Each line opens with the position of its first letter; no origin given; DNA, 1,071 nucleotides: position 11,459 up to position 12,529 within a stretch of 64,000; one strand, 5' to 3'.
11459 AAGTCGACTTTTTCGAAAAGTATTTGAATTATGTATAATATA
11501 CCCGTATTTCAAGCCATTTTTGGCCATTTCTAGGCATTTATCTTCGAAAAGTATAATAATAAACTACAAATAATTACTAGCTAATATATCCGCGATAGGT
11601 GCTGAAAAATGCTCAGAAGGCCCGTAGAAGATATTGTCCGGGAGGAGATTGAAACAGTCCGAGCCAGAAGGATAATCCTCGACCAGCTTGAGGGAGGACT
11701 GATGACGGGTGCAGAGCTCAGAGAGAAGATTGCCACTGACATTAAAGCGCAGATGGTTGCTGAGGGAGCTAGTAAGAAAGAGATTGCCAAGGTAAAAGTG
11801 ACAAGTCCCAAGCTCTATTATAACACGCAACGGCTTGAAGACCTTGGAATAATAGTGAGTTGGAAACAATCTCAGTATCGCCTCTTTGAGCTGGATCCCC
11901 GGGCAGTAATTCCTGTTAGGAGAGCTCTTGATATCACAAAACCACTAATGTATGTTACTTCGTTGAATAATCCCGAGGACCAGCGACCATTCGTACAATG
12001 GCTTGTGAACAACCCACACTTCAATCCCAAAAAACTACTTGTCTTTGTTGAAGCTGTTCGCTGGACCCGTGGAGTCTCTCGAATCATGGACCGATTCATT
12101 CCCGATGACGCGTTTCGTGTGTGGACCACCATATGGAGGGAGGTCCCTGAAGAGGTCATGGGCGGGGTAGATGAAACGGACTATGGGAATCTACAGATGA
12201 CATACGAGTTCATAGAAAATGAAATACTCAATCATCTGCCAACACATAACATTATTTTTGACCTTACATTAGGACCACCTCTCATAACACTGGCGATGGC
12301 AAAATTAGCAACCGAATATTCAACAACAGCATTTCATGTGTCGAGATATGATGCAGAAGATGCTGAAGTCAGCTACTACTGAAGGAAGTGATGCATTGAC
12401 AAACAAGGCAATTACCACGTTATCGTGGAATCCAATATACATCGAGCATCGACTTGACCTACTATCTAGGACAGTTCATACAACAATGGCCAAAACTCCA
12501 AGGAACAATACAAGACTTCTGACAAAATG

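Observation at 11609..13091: wHTH + CARF-like sensor protein followed by a Mini-III-type RNase III domain protein, an RNase class rare in archaea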

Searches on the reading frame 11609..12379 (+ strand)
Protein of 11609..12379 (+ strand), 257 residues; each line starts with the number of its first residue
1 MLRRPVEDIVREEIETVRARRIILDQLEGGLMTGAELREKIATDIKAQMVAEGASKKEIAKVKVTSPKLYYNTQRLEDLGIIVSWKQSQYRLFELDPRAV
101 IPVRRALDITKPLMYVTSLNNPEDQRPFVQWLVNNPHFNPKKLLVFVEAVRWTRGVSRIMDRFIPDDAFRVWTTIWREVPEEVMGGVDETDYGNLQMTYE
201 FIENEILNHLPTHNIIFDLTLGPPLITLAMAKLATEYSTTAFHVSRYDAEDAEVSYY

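Call 3: search_protein_families(library=pfam, proteins=[window:11609-12379:+], max_evalue=1)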
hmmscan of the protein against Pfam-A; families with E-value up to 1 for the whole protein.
window:11609-12379:+ (257 aa): 1 family
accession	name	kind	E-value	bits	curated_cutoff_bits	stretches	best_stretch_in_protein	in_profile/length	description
PF18214.6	STATa_Ig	-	0.021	15.3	26.6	1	24-81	22-76/122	STATa Immunoglobulin-like domain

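Call 4: search_protein_families(library=ncbifam, proteins=[window:11609-12379:+], max_evalue=1)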
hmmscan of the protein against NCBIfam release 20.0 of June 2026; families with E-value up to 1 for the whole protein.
window:11609-12379:+ (257 aa): 0 families

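Call 6: search_solved_structures(query=window:11609-12379:+, max_evalue=10, show_alignments=2)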
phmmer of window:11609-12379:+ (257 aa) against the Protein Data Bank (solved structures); distinct sequences matched with E-value up to 10: 3.
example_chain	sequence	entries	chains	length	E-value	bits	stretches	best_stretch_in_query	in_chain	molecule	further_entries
3dvu_A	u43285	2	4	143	1.7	11.1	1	152-213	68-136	V-bcl-2 | Bcl-2 homolog (Gene 16?)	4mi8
6k68_B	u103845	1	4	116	1.9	11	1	116-169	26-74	3MNZ Variable light chain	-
9pv3_L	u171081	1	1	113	2.4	10.7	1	115-170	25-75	SA2102_Pro2621_10E8like2621_Kap_pCW mouse Fab light chain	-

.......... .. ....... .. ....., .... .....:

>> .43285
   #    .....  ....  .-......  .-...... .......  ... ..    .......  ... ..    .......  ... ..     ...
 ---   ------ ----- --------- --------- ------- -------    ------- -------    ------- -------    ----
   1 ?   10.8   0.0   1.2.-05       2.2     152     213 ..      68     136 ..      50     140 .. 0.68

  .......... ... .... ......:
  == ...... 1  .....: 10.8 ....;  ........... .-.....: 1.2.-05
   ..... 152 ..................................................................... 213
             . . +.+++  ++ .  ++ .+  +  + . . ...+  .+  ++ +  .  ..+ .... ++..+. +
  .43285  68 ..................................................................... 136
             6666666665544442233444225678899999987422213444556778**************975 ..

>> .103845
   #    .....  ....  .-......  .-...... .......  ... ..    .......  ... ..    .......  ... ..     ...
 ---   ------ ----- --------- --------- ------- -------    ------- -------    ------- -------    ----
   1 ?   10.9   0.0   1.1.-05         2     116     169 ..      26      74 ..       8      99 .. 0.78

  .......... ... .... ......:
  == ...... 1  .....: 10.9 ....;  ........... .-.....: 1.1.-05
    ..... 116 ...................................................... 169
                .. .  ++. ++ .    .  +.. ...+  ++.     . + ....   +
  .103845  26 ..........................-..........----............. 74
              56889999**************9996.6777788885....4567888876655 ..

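Call 8: find_homologous_proteins(query=window:11609-12379:+, max_evalue=0.001)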
Query window:11609-12379:+ (257 aa): 74 proteins with E <= 0.001 among 558 candidates.
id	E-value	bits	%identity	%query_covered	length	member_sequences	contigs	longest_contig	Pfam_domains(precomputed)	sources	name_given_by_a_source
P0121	8.4e-165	564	98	100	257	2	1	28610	-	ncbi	ncbi:MAG: hypothetical protein ACFFBJ_00310 [Promethearchaeota archaeon]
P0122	9.0e-165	564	98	100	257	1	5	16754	-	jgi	jgi:hypothetical protein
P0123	8.7e-164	561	97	100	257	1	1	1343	-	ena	-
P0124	1.1e-162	557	97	100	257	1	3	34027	-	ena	-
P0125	2.8e-162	556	97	100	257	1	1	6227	-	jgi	jgi:hypothetical protein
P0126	3.3e-153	526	90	100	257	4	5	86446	-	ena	-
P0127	1.4e-151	521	89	100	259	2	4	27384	-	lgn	-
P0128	7.4e-150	515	89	100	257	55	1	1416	-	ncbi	-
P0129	3.0e-149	513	88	100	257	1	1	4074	-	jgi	jgi:DNA-binding transcriptional ArsR family regulator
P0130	5.5e-148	509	89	100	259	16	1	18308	-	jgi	-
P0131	1.1e-147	508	88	100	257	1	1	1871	-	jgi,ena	jgi:DNA-binding transcriptional ArsR family regulator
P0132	3.0e-147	507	88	100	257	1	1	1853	-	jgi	-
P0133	1.5e-145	501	86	100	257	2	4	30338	-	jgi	jgi:hypothetical protein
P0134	3.3e-144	497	86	100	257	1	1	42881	-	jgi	-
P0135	1.9e-143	494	86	100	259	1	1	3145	-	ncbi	-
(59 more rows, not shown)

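Call 25: predict_structure(alignment_id=A2)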
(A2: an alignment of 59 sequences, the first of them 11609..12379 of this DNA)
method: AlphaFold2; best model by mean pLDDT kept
length: 257 residues; sequences in the alignment: 59
mean_pLDDT: 88.9   pTM: 0.85
mean pLDDT of the five models: 88.9, 87.0, 85.6, 85.5, 84.0
residues with pLDDT >= 90: 173; 70-90: 61; 50-70: 21; < 50: 2
segments of 3 or more residues with pLDDT < 50: none
pLDDT, mean of each block of 10 residues (from residue 1): 77 95 97 97 96 92 92 96 95 97 96 95 88 84 92 76 75 90 71 87 96 95 93 94 73 66
secondary structure, 60 per line:
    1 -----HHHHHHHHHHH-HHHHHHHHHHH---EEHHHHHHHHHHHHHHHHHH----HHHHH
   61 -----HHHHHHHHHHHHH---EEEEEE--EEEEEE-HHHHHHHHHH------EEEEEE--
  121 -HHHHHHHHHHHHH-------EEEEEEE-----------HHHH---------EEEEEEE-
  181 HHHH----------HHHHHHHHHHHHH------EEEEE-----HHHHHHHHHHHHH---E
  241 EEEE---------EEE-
elements in order: H6-16 H18-28 H34-51 H56-60 H66-78 E82-87 E90-95 H97-106 E113-118 H122-134 E142-148 H160-163 E173-179 H181-184 H195-207 E214-218 H224-236 E240-244 E254-256

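Call 28: fold_search(model_id=the predicted structure, library=pdb)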
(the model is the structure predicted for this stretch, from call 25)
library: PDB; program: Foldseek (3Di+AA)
matches with E <= 10: 1480; with E <= 0.001: 35
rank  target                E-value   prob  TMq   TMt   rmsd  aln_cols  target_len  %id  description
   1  6tug_B                1.4e-05  1.00  0.36  0.24   4.2       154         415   11  Enterococcus italicus Csm6 bound to cyclic hexa-2'-fluoro-hexa-dAMP (released 2020-02-26)
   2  6tug_E                1.6e-05  1.00  0.39  0.26   3.9       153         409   12  Enterococcus italicus Csm6 bound to cyclic hexa-2'-fluoro-hexa-dAMP (released 2020-02-26)
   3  6tug_D                1.7e-05  1.00  0.37  0.25   4.0       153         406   11  Enterococcus italicus Csm6 bound to cyclic hexa-2'-fluoro-hexa-dAMP (released 2020-02-26)
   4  6tug_F                3.9e-05  1.00  0.34  0.23   7.0       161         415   13  Enterococcus italicus Csm6 bound to cyclic hexa-2'-fluoro-hexa-dAMP (released 2020-02-26)
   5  9w3w_A                5.6e-05  1.00  0.35  0.15  14.8       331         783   10  Structure of Csm6 from Actinomyces procaprae in complex with cyclic penta-adenylate (released 2026-03-04)
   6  6wxw_A                5.9e-05  1.00  0.37  0.27   4.9       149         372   17  crystal structure of apo Card1 (released 2020-12-30)
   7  8t66_A                6.3e-05  1.00  0.34  0.52   5.5       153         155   11  cA6 bound Cam1 (released 2024-01-10)
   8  6xl1_A                7.5e-05  1.00  0.36  0.26   4.4       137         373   18  crystal structure of cA4-activated Card1(D294N) (released 2020-12-30)
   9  6tug_A                1.0e-04  1.00  0.39  0.26   3.9       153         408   12  Enterococcus italicus Csm6 bound to cyclic hexa-2'-fluoro-hexa-dAMP (released 2020-02-26)
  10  8jbc_B                1.0e-04  1.00  0.35  0.21   4.7       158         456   12  Crystal Structure of the Csm6 K137A mutant from Thermus thermophilus HB8 in its apo form (released 2023-12-13)
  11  5fsh_A                1.0e-04  1.00  0.35  0.21  20.0       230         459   11  Crystal structure of Thermus thermophilus Csm6 (released 2016-01-27)
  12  6tug_G                1.1e-04  1.00  0.39  0.26   4.1       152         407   11  Enterococcus italicus Csm6 bound to cyclic hexa-2'-fluoro-hexa-dAMP (released 2020-02-26)
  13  8t65_A                1.2e-04  1.00  0.35  0.52   5.5       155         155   12  cA4 bound Cam1 (released 2024-01-10)
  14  8z4i_B                1.3e-04  1.00  0.37  0.26   4.2       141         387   16  crystal structure of Cdn1 in complex with cA3 (released 2026-02-04)
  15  9u49_A                2.0e-04  1.00  0.38  0.25   4.1       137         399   19  crystal structure of Cdn1 in complex with cA4 (released 2026-02-04)
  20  6tug_H                2.4e-04  1.00  0.39  0.25   3.8       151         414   12  Enterococcus italicus Csm6 bound to cyclic hexa-2'-fluoro-hexa-dAMP (released 2020-02-26)
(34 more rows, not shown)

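Call 43: search_solved_structures(query=A2, max_evalue=10, show_alignments=3)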
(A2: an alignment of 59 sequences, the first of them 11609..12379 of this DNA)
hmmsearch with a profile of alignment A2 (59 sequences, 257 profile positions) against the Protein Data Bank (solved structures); distinct sequences matched with E-value up to 10: 1.
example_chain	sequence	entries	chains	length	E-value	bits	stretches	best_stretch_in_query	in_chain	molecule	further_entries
2yhb_A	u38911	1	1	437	1.6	10.8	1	67-101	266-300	POST-TRANSCRIPTIONAL GENE SILENCING PROTEIN QDE-2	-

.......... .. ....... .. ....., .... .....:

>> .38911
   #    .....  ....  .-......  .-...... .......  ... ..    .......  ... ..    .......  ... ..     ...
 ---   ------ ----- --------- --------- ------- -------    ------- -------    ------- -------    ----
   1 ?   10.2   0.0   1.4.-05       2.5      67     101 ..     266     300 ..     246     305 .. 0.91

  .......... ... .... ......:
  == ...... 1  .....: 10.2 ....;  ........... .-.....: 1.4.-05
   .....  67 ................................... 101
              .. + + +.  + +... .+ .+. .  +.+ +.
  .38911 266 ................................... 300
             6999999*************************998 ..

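Call 44: search_protein_families(library=padloc, proteins=[window:11609-12379:+], max_evalue=1)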
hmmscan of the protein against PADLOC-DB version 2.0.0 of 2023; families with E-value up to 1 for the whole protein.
window:11609-12379:+ (257 aa): 3 families
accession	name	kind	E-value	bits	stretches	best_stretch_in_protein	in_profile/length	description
PDLC01987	CARF_m5--CARF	-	1.1e-22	79.1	1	12-244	4-186/195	-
PDLC01887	CARF4--CARF_PDDEXK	-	0.022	12.3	1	191-242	58-108/285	-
PDLC00385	SduA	-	0.024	12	1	73-183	65-172/319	DUF4263 domain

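Call 52: find_homologous_proteins(query=A2, max_evalue=0.001)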
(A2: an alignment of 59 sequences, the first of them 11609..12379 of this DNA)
Query A2 (59 sequences) (257 aa, profile of the alignment): 111 proteins with E <= 0.001 among 7046 candidates.
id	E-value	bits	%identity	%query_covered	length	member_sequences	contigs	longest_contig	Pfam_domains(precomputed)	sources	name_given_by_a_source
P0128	3.5e-140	483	89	100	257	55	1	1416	-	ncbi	-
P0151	6.1e-140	483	76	100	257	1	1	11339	-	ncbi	-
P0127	1.3e-139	481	89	100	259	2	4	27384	-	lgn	-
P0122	1.5e-139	481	98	100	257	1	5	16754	-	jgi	jgi:hypothetical protein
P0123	2.1e-139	481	97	100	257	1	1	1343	-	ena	-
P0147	3.2e-139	480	78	100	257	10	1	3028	-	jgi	jgi:hypothetical protein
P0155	4.5e-139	480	76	100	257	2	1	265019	-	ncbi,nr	ncbi:MAG: hypothetical protein JW779_07905 [Candidatus Thorarchaeota archaeon]|nr:hypothetical prote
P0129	4.7e-139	480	88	100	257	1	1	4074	-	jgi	jgi:DNA-binding transcriptional ArsR family regulator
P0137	7.9e-139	479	84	100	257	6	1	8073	-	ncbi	ncbi:MAG: hypothetical protein ACFFDQ_09880 [Candidatus Thorarchaeota archaeon]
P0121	1.2e-138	478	98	100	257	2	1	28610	-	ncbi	ncbi:MAG: hypothetical protein ACFFBJ_00310 [Promethearchaeota archaeon]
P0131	1.2e-138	478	88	100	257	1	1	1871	-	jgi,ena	jgi:DNA-binding transcriptional ArsR family regulator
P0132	1.3e-138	478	88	100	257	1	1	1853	-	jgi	-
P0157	1.5e-138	478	74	100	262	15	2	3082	-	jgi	jgi:DNA-binding transcriptional ArsR family regulator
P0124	1.5e-138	478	97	100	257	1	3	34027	-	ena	-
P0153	1.5e-138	478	76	100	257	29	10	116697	-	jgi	jgi:hypothetical protein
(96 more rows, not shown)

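Call 82: find_related_loci(query=A2, collection=viral_contigs, flank=5000)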
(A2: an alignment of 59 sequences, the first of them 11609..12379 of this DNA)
Query A2 (257 aa) in viral_contigs; peptide patterns used: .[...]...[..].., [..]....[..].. (x = any residue, [..] = any of these).
48 stretches matched a pattern, but none encodes a relative of the query by tblastn (E <= 1e-3).
